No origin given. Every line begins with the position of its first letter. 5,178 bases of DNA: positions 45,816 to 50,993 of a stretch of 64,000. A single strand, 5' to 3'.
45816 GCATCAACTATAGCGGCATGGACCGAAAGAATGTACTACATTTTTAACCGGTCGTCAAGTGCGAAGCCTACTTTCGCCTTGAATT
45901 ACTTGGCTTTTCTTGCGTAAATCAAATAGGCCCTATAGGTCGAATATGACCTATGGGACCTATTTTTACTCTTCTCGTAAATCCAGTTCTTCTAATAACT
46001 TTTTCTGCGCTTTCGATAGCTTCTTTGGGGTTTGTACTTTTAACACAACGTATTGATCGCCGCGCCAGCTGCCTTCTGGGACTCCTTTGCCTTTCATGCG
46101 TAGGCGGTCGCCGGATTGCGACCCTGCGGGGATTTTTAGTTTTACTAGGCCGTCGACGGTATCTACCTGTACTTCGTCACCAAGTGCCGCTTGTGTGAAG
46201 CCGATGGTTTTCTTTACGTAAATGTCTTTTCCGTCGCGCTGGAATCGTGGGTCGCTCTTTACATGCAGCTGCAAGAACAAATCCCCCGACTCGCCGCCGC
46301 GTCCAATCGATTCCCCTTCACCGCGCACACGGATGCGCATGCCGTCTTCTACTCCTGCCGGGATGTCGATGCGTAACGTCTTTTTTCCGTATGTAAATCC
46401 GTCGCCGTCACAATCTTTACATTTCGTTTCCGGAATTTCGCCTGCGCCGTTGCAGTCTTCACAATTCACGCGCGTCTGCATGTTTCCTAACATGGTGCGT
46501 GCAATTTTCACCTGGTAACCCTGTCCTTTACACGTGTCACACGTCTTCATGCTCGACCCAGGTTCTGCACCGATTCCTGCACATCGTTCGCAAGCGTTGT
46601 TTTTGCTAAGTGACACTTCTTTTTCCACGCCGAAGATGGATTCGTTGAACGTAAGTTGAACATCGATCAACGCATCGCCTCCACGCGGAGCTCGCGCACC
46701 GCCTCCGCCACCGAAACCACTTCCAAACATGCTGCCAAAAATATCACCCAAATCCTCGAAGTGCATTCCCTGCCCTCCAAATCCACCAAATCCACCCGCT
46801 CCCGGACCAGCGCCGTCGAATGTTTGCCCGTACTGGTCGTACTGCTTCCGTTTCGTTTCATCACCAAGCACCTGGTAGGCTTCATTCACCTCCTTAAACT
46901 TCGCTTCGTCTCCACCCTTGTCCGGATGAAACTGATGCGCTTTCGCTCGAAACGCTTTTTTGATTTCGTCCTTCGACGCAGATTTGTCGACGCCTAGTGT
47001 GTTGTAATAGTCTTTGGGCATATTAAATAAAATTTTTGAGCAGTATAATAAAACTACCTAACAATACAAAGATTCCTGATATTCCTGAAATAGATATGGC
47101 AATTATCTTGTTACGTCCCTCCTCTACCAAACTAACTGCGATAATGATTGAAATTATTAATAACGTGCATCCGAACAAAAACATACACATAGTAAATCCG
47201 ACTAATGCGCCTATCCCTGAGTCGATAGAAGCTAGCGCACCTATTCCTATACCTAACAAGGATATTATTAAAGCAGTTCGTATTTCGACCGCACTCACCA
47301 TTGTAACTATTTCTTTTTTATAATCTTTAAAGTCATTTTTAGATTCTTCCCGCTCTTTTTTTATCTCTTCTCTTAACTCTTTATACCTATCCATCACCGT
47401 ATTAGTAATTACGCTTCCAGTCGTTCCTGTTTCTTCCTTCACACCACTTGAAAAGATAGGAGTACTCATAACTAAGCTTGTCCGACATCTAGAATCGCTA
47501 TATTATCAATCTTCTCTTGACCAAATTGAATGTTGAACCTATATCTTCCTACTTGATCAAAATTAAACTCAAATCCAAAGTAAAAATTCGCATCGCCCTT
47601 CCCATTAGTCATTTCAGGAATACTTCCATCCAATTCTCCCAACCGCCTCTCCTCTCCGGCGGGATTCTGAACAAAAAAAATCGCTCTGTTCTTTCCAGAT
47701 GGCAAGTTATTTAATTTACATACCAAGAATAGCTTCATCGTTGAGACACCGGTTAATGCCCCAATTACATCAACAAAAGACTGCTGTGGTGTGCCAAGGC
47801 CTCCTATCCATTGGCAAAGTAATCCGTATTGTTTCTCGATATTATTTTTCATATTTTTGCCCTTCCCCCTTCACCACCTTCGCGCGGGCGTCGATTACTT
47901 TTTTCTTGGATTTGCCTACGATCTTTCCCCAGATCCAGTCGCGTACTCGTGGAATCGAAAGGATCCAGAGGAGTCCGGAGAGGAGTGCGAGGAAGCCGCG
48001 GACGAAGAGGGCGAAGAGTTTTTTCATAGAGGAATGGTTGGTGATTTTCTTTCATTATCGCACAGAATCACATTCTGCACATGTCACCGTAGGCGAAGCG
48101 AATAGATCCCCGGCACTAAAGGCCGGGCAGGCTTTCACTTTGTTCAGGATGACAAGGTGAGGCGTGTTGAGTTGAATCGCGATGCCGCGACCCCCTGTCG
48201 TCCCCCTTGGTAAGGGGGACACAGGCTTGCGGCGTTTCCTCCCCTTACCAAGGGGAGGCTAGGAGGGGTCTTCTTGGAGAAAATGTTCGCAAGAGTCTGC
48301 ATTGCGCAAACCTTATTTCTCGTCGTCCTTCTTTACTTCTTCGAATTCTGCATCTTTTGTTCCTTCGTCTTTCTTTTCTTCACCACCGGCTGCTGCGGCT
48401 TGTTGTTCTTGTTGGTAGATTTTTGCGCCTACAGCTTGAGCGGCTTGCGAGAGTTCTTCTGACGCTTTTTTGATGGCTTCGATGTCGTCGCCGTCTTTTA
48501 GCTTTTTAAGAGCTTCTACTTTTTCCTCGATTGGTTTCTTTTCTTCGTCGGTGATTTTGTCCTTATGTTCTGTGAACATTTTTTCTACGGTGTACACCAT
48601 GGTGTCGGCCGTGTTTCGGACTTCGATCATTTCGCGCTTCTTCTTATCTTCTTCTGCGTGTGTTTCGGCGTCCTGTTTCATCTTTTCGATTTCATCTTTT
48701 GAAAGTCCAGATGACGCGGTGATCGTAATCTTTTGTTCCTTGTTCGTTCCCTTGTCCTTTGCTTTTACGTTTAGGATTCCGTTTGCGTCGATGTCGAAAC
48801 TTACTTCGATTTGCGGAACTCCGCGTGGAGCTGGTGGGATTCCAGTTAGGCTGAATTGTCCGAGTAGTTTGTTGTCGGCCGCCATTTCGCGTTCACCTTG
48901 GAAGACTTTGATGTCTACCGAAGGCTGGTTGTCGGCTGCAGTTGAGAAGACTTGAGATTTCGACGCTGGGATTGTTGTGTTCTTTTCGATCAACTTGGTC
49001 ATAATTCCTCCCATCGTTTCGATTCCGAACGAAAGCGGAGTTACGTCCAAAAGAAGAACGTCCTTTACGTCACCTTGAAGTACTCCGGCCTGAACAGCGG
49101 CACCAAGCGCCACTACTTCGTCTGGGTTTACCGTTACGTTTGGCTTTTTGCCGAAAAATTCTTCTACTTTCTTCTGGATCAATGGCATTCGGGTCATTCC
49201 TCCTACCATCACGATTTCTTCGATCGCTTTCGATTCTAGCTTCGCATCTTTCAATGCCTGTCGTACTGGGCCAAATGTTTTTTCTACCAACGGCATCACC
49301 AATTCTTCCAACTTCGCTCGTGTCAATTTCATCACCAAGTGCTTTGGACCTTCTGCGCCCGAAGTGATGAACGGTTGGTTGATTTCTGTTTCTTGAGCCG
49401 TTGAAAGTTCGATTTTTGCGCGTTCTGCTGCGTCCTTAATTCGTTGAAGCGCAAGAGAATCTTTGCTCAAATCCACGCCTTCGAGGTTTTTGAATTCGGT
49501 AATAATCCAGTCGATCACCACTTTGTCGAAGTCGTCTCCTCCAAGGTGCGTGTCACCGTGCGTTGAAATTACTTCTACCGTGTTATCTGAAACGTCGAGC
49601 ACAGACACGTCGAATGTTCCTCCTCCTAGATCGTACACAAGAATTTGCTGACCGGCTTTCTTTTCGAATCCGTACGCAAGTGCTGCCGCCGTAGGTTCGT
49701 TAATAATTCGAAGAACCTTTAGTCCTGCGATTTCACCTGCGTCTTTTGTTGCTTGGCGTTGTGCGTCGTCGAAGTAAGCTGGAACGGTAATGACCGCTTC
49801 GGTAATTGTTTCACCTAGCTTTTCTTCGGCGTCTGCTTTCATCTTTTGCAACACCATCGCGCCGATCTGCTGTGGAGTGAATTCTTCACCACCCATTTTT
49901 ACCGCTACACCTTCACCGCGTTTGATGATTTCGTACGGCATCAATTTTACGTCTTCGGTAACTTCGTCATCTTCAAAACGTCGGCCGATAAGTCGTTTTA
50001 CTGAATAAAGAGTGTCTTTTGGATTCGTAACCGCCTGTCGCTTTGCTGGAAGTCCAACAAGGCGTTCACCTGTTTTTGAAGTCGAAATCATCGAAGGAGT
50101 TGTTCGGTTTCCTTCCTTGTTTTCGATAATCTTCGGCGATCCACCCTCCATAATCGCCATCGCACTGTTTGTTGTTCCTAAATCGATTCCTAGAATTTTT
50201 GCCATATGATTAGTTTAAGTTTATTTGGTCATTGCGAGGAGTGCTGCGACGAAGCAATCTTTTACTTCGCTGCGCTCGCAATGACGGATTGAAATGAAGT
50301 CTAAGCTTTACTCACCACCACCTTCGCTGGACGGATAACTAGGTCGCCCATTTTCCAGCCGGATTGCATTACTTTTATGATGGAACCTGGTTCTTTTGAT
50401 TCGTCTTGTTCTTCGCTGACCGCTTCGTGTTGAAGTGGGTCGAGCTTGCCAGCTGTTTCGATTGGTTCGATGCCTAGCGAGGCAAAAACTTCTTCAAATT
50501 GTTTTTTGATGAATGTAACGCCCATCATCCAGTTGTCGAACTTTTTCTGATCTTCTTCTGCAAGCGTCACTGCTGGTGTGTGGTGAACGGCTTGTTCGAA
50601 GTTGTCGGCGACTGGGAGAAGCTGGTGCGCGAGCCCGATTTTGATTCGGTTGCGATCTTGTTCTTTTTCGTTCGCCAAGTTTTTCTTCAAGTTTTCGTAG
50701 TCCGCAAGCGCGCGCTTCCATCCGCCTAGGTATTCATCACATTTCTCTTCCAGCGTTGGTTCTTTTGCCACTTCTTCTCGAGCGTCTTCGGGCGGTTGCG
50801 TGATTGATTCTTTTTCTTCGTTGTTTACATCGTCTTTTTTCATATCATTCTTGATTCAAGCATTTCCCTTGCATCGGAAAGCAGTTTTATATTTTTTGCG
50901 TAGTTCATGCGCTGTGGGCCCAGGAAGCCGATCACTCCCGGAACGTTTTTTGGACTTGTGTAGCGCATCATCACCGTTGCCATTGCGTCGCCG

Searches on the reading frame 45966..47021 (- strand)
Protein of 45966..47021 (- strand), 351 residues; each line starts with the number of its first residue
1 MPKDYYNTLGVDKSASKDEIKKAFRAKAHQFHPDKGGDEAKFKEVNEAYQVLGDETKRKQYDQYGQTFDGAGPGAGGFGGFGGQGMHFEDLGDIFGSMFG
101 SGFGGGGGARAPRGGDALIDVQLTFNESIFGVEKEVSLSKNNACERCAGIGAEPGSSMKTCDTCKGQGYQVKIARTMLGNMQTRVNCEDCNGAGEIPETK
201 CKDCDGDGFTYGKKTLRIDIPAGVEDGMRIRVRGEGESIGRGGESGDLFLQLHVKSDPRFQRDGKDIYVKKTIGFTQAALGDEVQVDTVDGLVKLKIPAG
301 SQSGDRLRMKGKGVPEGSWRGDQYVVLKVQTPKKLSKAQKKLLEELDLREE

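Call 7: find_encoding_contigs(protein=window:45966-47021:-, flank=10000, max_places=10)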
Protein window:45966-47021:- (351 aa): 1 contig read that carries it; 1 place shown.
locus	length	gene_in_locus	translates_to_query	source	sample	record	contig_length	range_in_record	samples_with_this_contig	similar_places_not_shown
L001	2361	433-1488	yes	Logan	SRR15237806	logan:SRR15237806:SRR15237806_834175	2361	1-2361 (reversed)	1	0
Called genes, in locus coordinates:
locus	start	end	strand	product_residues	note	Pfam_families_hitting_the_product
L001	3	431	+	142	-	?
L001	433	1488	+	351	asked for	PF00226:DnaJ, PF01556:DnaJ_C, PF00684:DnaJ_CXXCXGXG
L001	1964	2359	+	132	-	?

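Call 13: find_related_loci(query=window:45966-47021:-, collection=genome_contigs, flank=4000)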
Query window:45966-47021:- (351 aa) in genome_contigs; peptide patterns used: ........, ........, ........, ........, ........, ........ (x = any residue, [..] = any of these).
99 stretches matched a pattern; 44 encode a relative of the query (tblastn E <= 1e-3); 44 distinct loci.
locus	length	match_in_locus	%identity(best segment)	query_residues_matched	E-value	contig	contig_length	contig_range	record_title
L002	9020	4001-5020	64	3-340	2e-130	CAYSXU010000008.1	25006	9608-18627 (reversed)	MAG TPA_asm: uncultured Gammaproteobacteria bacterium isolate SRP062349_co5_332 genome assembly, contig: NODE_560_length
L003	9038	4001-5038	60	1-351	1e-126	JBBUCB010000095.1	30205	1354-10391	MAG: Patescibacteria group bacterium isolate H41-bin178_1 H41_bin178_1_000000000095, whole genome shotgun sequence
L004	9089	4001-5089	57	1-349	4e-124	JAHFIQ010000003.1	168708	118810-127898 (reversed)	MAG: Candidatus Uhrbacteria bacterium isolate nzgw366 NODE_52_length_168709_cov_41.113579, whole genome shotgun sequence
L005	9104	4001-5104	48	1-347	3e-101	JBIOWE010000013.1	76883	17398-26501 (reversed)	MAG: Patescibacteria group bacterium isolate MAG090 k127_3529574, whole genome shotgun sequence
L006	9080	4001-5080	48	3-350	1e-100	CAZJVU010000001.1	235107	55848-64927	MAG TPA_asm: uncultured Candidatus Saccharibacteria bacterium isolate SRP200132_co1_144 genome assembly, contig: NODE_39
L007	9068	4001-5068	49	3-346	4e-100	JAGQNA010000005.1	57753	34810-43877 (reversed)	MAG: Candidatus Saccharibacteria bacterium isolate HKST-UBA56 NODE_5_length_57753_cov_6.816093, whole genome shotgun seq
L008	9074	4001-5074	47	3-345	3e-100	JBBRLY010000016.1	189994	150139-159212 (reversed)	MAG: Candidatus Saccharimonadales bacterium isolate La1_maxbin2.433 LA1C_X2.433_k141_3184508L_189994_cov_41.9985, whole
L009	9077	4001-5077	48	3-346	2e-99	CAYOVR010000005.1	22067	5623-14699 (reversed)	MAG TPA_asm: uncultured Candidatus Saccharibacteria bacterium isolate SRP286056_co2_40 genome assembly, contig: NODE_349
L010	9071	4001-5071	49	3-347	1e-98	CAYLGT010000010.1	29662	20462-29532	MAG TPA_asm: uncultured Candidatus Saccharibacteria bacterium isolate SRP133034_co1_287 genome assembly, contig: NODE_14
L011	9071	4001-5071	47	3-347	6e-98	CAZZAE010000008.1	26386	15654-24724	MAG TPA_asm: uncultured Candidatus Saccharibacteria bacterium isolate SRP200132_co1_552 genome assembly, contig: NODE_31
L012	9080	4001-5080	48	3-346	2e-97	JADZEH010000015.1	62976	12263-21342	MAG: Candidatus Doudnabacteria bacterium isolate SJ812 c_000000793028, whole genome shotgun sequence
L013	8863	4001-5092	48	1-350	4e-96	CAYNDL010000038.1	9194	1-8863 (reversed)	MAG TPA_asm: uncultured Candidatus Saccharibacteria bacterium isolate binchicken_co20_293 genome assembly, contig: NODE_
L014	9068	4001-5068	47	3-347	1e-94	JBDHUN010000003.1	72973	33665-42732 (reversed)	MAG: Candidatus Saccharimonas sp. isolate AS-MESO-3CA.158 NODE_1384_length_72973_cov_8.447226, whole genome shotgun sequ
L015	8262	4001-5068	46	3-344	3e-94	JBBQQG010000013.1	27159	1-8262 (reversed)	MAG: Candidatus Saccharimonadales bacterium isolate Co_metawrap_1565 Cmw_1565_k141_8558670_length_27159_cov_10.0000, who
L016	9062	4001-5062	47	3-347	7e-93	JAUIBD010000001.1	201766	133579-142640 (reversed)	MAG: bacterium isolate 6_bin.24 NODE_127_length_201766_cov_1.862447, whole genome shotgun sequence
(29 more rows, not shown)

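Call 19: find_related_loci(query=window:45966-47021:-, collection=metagenome_contigs, flank=3000)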
Query window:45966-47021:- (351 aa) in metagenome_contigs; peptide patterns used: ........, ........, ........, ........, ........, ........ (x = any residue, [..] = any of these).
127 stretches matched a pattern; 60 encode a relative of the query (tblastn E <= 1e-3); 60 distinct loci.
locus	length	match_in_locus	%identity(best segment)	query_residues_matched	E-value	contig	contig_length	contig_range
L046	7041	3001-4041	61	1-351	1e-136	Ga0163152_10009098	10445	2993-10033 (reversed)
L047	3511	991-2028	61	1-350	5e-137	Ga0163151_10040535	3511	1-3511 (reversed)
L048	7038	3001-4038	60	1-351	9e-127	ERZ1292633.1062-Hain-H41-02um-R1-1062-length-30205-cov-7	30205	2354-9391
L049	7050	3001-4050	60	1-350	4e-122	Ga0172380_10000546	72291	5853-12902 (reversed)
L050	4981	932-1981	57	1-349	1e-115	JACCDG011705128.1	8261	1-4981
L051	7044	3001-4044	56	1-340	3e-110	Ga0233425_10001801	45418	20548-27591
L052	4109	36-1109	50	1-347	1e-100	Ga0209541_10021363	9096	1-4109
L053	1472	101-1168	49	3-346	2e-107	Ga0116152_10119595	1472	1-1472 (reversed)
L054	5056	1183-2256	49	1-347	9e-100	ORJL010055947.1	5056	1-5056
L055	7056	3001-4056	47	3-346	9e-95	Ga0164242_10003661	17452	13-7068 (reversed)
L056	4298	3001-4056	48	3-347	5e-95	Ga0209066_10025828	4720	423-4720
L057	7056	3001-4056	47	3-346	6e-95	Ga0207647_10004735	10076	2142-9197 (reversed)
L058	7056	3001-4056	47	3-346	6e-95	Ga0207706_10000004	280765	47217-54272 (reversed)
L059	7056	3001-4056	47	3-346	5e-94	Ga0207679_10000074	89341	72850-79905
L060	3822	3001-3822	60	10-277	2e-93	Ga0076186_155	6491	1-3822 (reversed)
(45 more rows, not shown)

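Call 23: find_homologous_proteins(query=window:45966-47021:-, max_evalue=1e-60)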
Query window:45966-47021:- (351 aa): 7516 proteins with E <= 1e-60 among 8000 candidates; the best 120 are listed.
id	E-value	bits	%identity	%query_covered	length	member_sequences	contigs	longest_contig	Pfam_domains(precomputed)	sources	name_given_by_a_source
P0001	2.0e-233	792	100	100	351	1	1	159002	PF00226.37,PF00684.26,PF01556.24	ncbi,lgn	-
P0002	3.2e-173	594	72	100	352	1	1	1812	PF00226.37,PF00684.26,PF01556.24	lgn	-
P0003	3.8e-170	584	72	99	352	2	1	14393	PF00226.37,PF00684.26,PF01556.24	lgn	-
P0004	1.2e-163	563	70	99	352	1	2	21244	PF00226.37,PF00684.26,PF01556.24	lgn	-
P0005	8.5e-163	560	68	100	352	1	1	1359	PF00226.37,PF00684.26,PF01556.24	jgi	-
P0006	3.6e-162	558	69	100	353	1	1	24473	PF00226.37,PF00684.26,PF01556.24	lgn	-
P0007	1.5e-161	556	71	100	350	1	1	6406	PF00226.37,PF00684.26,PF01556.24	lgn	-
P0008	3.4e-161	555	70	100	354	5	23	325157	PF00226.37,PF00684.26,PF01556.24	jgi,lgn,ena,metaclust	metaclust:\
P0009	2.9e-159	548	70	100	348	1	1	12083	PF00226.37,PF00684.26,PF01556.24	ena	-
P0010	1.9e-158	546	68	99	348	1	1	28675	PF00226.37,PF00684.26,PF01556.24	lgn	-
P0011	9.3e-158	543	69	99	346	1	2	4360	PF00226.37,PF00684.26,PF01556.24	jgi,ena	-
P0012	1.6e-157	543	65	99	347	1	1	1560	PF00226.37,PF00684.26,PF01556.24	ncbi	-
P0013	3.9e-157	541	67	99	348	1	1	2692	PF00226.37,PF27659.1,PF00684.26,PF01556.24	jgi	jgi:molecular chaperone DnaJ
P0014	8.0e-157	540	66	100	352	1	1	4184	PF00226.37,PF00684.26,PF01556.24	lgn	-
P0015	1.2e-156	540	68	100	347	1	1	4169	PF00226.37,PF27659.1,PF00684.26,PF01556.24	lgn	-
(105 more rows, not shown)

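Call 24: find_encoding_contigs(protein=P0003, flank=5000, max_places=2)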
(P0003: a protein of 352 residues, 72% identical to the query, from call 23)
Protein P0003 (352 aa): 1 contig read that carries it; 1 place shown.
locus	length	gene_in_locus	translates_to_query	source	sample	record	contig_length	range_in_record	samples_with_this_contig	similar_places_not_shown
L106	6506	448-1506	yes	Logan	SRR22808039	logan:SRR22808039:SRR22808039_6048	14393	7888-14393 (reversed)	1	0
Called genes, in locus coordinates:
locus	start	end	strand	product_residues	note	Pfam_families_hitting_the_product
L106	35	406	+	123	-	PF04480:DUF559, PF18741:MTES_1575 (faint)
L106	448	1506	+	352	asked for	PF00226:DnaJ, PF01556:DnaJ_C, PF00684:DnaJ_CXXCXGXG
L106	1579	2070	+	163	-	-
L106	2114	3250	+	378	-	-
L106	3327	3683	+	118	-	-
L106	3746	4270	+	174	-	PF04542:Sigma70_r2, PF08281:Sigma70_r4_2, PF04545:Sigma70_r4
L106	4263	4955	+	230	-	PF18915:DUF5667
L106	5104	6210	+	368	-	-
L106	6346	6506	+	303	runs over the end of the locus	-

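Call 25: find_encoding_contigs(protein=P0004, flank=5000, max_places=2)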
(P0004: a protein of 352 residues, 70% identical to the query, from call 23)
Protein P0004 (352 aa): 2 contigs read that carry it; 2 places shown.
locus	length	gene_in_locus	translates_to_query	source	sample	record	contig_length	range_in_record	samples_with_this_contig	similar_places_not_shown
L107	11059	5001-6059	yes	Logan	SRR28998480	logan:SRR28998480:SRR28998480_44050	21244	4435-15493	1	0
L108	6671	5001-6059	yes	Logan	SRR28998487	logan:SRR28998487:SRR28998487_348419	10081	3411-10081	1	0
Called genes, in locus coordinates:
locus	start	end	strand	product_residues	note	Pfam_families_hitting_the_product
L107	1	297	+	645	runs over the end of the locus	-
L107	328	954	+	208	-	-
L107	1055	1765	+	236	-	PF08220:HTH_DeoR (weak), PF01628:HrcA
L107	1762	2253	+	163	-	PF01025:GrpE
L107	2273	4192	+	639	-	PF00012:HSP70, PF06723:MreB_Mbl, PF02782:FGGY_C (faint)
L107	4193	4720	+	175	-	PF11950:DUF3467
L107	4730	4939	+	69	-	-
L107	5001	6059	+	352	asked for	PF00226:DnaJ, PF01556:DnaJ_C, PF00684:DnaJ_CXXCXGXG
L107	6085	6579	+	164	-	-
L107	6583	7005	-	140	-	-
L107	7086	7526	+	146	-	-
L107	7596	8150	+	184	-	PF04542:Sigma70_r2, PF08281:Sigma70_r4_2, PF04545:Sigma70_r4 (weak)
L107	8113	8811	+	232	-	PF18915:DUF5667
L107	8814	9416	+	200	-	-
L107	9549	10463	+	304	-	-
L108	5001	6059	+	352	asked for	PF00226:DnaJ, PF01556:DnaJ_C, PF00684:DnaJ_CXXCXGXG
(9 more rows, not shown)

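Call 26: find_encoding_contigs(protein=P0008, flank=5000, max_places=3)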
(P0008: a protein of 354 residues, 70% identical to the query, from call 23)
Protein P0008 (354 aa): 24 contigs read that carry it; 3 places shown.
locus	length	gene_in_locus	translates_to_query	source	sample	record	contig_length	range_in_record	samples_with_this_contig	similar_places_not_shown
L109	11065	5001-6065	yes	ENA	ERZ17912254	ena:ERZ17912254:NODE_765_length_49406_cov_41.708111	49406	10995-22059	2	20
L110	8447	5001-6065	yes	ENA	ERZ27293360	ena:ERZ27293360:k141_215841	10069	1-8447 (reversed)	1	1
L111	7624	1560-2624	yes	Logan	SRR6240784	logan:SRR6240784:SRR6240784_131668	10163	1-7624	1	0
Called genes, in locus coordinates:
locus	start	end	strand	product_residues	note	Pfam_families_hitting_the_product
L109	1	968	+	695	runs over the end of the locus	-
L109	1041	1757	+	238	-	PF03444:WHD_HrcA (weak), PF01628:HrcA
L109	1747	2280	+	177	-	PF01025:GrpE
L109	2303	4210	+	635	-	PF00012:HSP70, PF06723:MreB_Mbl, PF02782:FGGY_C (weak)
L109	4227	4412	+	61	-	-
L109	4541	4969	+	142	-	-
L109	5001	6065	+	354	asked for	PF00226:DnaJ, PF01556:DnaJ_C, PF00684:DnaJ_CXXCXGXG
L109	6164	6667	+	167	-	-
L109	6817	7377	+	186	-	PF04542:Sigma70_r2, PF08281:Sigma70_r4_2, PF04545:Sigma70_r4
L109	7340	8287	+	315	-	-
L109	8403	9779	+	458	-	PF01406:tRNA-synt_1e, PF01921:tRNA-synt_1f (faint), PF09334:tRNA-synt_1g (weak), PF23493:CysS_C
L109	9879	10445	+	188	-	-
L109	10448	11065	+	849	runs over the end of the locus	PF26449:DUF8128, PF01935:DUF87, PF02534:T4SS-DNA_transf, PF10412:TrwB_AAD_bind, PF12696:TraG-D_C (weak)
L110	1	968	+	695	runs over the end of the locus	-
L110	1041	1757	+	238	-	PF03444:WHD_HrcA (weak), PF01628:HrcA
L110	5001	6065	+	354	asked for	PF00226:DnaJ, PF01556:DnaJ_C, PF00684:DnaJ_CXXCXGXG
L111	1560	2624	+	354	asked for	PF00226:DnaJ, PF01556:DnaJ_C, PF00684:DnaJ_CXXCXGXG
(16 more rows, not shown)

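Call 61: find_encoding_contigs(protein=P0007, flank=4000, max_places=1)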
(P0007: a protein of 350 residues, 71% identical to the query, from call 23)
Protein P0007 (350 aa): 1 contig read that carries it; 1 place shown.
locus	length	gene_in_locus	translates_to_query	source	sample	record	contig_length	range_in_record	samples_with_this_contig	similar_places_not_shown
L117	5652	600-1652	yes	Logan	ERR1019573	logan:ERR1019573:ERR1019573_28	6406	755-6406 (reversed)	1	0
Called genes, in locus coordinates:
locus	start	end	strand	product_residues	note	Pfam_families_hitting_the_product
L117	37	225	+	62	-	-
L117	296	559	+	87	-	PF01541:GIY-YIG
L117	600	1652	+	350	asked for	PF00226:DnaJ, PF01556:DnaJ_C, PF00684:DnaJ_CXXCXGXG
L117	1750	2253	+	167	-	-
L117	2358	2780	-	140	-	-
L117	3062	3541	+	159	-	PF04542:Sigma70_r2, PF08281:Sigma70_r4_2, PF04545:Sigma70_r4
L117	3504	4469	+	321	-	PF18915:DUF5667 (weak)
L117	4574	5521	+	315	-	-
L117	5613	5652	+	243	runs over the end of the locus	-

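Call 62: find_encoding_contigs(protein=P0002, flank=4000, max_places=1)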
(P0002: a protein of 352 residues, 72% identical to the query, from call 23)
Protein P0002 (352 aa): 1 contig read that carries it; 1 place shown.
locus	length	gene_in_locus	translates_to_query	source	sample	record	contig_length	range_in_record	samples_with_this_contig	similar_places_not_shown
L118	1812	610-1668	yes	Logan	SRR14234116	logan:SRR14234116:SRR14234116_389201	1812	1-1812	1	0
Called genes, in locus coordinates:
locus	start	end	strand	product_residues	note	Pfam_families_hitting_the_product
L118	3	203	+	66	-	?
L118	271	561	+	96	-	PF01541:GIY-YIG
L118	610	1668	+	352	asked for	PF00226:DnaJ, PF01556:DnaJ_C, PF00684:DnaJ_CXXCXGXG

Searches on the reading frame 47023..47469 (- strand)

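Call 31: search_protein_families(library=pfam, max_evalue=0.01, proteins=[window:47023-47469:-])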
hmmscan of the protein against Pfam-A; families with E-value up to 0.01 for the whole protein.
window:47023-47469:- (148 aa): 1 family
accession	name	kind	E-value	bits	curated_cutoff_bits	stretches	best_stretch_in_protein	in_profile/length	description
PF20990.2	DUF2207_C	-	0.001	19.3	33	1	24-112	106-183/247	Predicted membrane protein (DUF2207) C-terminal domain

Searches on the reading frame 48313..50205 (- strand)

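Call 31: search_protein_families(library=pfam, max_evalue=0.01, proteins=[window:48313-50205:-])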
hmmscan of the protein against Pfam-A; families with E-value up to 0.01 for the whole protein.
window:48313-50205:- (630 aa): 4 families
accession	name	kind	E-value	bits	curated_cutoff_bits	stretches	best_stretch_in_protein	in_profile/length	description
PF00012.26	HSP70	-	1.4e-259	862.8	20.6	1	4-598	1-599/599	Hsp70 protein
PF06723.19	MreB_Mbl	-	7.1e-18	65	27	1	119-370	78-316/327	MreB/Mbl protein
PF02782.22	FGGY_C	-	1.2e-06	28.9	27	1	297-375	117-196/198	FGGY family of carbohydrate kinases, C-terminal domain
PF14450.12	FtsA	-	0.0063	17.3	31.8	0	192-357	4-109/127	Cell division protein FtsA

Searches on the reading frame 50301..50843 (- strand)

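Call 31: search_protein_families(library=pfam, max_evalue=0.01, proteins=[window:50301-50843:-])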
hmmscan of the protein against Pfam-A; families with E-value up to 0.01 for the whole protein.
window:50301-50843:- (180 aa): 1 family
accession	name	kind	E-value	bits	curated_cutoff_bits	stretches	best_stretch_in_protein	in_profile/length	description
PF01025.24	GrpE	-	2.6e-39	135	25.8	1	14-179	9-165/165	GrpE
